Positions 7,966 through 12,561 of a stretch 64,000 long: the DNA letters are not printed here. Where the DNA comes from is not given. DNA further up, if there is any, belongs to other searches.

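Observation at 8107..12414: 1435-aa secreted protein encoded immediately upstream of the mating-pair genes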

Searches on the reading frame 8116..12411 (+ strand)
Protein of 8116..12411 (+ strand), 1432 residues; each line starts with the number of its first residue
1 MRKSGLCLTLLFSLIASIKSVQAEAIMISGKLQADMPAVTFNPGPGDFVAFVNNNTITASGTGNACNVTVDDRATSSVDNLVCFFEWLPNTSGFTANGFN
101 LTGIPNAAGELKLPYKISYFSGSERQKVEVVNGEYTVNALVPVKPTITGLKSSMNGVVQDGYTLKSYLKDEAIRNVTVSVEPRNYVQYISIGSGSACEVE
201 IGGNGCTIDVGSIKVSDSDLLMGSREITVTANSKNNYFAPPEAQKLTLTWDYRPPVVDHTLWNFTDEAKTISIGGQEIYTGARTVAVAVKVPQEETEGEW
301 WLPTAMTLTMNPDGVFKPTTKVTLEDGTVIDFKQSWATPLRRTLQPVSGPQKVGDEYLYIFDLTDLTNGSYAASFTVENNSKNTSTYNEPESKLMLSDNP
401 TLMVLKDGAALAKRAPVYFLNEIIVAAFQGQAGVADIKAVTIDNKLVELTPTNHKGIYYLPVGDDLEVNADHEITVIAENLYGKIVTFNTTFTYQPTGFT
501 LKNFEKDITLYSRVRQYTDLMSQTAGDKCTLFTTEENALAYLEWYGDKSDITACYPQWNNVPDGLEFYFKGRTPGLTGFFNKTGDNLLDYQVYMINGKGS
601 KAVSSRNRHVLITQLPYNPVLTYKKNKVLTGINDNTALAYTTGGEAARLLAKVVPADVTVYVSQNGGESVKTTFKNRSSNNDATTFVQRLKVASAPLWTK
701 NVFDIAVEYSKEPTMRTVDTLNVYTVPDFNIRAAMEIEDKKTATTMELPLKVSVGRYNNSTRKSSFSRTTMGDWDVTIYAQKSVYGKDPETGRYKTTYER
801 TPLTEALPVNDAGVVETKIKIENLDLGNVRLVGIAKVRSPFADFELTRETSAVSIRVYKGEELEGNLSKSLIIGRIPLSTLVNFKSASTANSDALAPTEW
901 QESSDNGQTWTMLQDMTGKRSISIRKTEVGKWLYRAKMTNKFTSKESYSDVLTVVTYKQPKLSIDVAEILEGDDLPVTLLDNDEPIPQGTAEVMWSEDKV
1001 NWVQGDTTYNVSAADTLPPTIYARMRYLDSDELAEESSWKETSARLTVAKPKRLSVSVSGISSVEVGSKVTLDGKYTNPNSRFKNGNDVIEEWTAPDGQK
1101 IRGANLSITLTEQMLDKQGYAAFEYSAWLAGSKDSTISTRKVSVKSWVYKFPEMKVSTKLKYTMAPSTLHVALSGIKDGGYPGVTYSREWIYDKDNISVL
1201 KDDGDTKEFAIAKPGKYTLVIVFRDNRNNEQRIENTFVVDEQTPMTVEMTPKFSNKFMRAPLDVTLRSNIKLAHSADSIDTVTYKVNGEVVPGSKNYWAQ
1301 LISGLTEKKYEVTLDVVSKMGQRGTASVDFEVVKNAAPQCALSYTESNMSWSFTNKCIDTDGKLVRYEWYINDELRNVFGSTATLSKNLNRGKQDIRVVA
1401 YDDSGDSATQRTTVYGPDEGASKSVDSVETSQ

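Call 19: search_protein_families(proteins=[window:8116-12411:+], library=ncbifam, max_evalue=0.01)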
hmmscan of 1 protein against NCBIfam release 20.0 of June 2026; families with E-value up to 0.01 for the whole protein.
window:8116-12411:+ (1432 aa): 0 families

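Call 25: find_homologous_proteins(query=window:8116-12411:+, max_evalue=0.001)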
Query window:8116-12411:+ (1432 aa): 23 proteins with E <= 0.001 among 8000 candidates.
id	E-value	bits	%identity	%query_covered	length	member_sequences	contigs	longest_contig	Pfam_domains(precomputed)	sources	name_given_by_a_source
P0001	0.0e+0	3019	92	100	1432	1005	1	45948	PF13750.13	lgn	-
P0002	0.0e+0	2998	92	100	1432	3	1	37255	-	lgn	-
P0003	0.0e+0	2857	86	100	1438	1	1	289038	-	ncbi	ncbi:IncHI-type conjugal transfer protein RSP [Photorhabdus tasmaniensis]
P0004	0.0e+0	2790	83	100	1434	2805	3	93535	-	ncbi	ncbi:TPA: IncHI-type conjugal transfer protein RSP [Salmonella enterica subsp. enterica serovar Schw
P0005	0.0e+0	2625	78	99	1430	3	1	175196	-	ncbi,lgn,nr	ncbi:hypothetical protein FIP36_17105 [Salmonella enterica]|nr:hypothetical protein [Salmonella ente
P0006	0.0e+0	2574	77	99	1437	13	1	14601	-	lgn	-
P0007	0.0e+0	2532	75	100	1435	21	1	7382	-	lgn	-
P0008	0.0e+0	2525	76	99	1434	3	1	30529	-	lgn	-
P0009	0.0e+0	2336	70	99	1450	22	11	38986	-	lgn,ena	-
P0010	0.0e+0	2288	68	99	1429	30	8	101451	-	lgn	-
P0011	0.0e+0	2269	68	99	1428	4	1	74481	-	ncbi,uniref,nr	ncbi:hypothetical protein [Photorhabdus heterorhabditis]|uniref:hypothetical protein n=1 Tax=Photorh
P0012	0.0e+0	2087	98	66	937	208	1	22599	-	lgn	-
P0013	0.0e+0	1985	60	99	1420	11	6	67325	-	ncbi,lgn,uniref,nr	ncbi:hypothetical protein [Yersinia intermedia]|uniref:hypothetical protein n=1 Tax=Yersinia interme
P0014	0.0e+0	1602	50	99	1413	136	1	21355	PF13750.13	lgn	-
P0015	0.0e+0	1599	51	98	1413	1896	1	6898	PF13750.13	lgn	-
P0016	0.0e+0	1590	50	98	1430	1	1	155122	-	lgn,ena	-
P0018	1.3e-133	465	27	95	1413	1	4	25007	PF00801.27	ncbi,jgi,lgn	ncbi:MAG: hypothetical protein ACI936_000450 [Paraglaciecola sp.]|jgi:hypothetical protein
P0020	1.1e-107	379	26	97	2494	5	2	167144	PF12662.14,PF00801.27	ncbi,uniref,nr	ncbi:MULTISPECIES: hypothetical protein [Shewanella]|uniref:hypothetical protein n=2 Tax=Shewanellac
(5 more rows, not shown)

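Call 27: find_encoding_contigs(protein=P0018, flank=10000, max_places=2)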
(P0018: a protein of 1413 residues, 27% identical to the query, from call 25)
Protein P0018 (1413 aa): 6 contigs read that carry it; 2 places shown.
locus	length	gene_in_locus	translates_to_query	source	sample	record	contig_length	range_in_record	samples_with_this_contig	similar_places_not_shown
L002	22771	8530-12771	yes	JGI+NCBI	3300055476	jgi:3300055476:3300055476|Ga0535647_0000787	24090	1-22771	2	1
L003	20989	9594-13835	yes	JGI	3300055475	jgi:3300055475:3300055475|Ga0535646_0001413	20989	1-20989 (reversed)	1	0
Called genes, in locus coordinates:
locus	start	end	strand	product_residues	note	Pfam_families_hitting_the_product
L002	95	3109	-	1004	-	PF00069:Pkinase, PF07714:PK_Tyr_Ser-Thr, PF03109:ABC1 (weak), PF07719:TPR_2 (faint), PF13424:TPR_12 (weak)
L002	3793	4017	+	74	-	-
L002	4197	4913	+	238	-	PF00149:Metallophos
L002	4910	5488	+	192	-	PF07638:Sigma70_ECF, PF08281:Sigma70_r4_2, PF04545:Sigma70_r4 (weak)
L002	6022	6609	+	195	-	-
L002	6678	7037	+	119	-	PF01258:zf-dskA_traR (weak)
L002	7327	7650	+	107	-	PF12323:HTH_OrfB_IS605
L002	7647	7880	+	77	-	-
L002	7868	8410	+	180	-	-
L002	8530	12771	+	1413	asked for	PF00801:PKD (faint)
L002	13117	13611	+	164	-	PF10502:Peptidase_S26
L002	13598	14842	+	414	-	PF09673:TrbC_Ftype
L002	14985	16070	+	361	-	PF06834:TraU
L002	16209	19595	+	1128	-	PF06986:F_T4SS_TraN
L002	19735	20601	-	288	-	-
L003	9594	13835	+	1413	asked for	PF00801:PKD (faint)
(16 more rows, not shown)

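Call 28: find_encoding_contigs(protein=P0020, flank=10000, max_places=2)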
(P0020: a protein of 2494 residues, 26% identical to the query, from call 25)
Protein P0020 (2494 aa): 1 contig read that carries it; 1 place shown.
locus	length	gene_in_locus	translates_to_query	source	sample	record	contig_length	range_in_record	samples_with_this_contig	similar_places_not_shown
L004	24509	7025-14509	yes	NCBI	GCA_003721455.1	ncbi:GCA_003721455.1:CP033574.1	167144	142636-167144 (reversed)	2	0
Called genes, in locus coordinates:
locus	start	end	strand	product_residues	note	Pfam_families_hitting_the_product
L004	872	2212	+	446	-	-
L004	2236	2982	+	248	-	-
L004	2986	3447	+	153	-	PF04307:YdjM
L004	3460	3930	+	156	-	-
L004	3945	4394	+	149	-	-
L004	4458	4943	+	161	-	-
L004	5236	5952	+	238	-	PF00156:Pribosyltran (faint)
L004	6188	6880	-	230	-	-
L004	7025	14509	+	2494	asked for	PF12662:cEGF (faint), PF00801:PKD (faint)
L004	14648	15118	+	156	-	PF10502:Peptidase_S26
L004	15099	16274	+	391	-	PF09673:TrbC_Ftype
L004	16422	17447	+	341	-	PF06834:TraU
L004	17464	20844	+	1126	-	PF06986:F_T4SS_TraN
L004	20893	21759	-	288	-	-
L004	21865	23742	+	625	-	PF00580:UvrD-helicase, PF01443:Viral_helicase1 (faint), PF13245:AAA_19, PF13604:AAA_30 (weak), PF13361:UvrD_C, PF13538:UvrD_C_2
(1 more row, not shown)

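Call 60: find_encoding_contigs(protein=P0013, flank=10000, max_places=1)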
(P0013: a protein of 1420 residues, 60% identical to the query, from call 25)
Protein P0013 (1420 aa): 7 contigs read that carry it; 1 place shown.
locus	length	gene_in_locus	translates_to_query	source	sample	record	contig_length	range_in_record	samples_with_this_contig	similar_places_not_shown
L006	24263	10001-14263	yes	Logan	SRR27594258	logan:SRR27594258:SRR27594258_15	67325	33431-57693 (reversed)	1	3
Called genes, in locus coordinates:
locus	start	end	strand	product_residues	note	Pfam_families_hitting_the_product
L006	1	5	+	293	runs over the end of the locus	PF09676:TraV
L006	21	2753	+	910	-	PF11130:TraC_F_IV, PF12846:AAA_10 (faint), PF19044:P-loop_TraG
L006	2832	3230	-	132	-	-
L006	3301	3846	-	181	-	-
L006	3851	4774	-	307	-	-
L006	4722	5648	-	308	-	PF00149:Metallophos (weak)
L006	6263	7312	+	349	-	PF06406:StbA_N, PF21523:ParM_N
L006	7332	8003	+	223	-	-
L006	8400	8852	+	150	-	-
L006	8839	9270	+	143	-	-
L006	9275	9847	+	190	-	-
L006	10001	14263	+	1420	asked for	-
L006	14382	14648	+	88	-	-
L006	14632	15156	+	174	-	PF10502:Peptidase_S26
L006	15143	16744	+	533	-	PF09673:TrbC_Ftype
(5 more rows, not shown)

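Call 61: find_encoding_contigs(protein=P0016, flank=10000, max_places=1)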
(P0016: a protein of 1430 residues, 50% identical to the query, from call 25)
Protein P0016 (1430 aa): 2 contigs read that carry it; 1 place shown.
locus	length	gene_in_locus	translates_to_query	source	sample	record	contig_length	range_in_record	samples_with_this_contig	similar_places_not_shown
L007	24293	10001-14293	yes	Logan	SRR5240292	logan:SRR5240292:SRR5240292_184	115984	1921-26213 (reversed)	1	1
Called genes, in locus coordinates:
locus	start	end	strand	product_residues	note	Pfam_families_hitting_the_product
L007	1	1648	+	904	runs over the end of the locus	PF11130:TraC_F_IV, PF19044:P-loop_TraG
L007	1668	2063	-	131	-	-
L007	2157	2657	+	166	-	PF04307:YdjM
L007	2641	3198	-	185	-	-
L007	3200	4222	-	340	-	-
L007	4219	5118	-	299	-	-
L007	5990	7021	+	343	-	PF06406:StbA_N, PF21523:ParM_N, PF22128:Alp7A_like_C (weak), PF21522:MreB-like_C (weak)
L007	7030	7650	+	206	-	PF10784:Plasmid_stab_B (weak)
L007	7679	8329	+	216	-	-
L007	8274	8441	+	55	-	-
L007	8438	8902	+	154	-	-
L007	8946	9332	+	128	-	-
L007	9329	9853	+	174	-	PF08536:Whirly (weak)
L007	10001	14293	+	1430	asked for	-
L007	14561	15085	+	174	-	PF10502:Peptidase_S26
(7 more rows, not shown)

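Call 69: search_protein_families(proteins=[window:8116-12411:+], library=phrogs, max_evalue=0.001)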
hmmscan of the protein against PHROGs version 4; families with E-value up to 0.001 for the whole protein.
window:8116-12411:+ (1432 aa): 0 families
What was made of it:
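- Tried and rejected: NCBIfam (call 19) and PHROGs (call 69) gave no family for RSP or its small neighbours.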
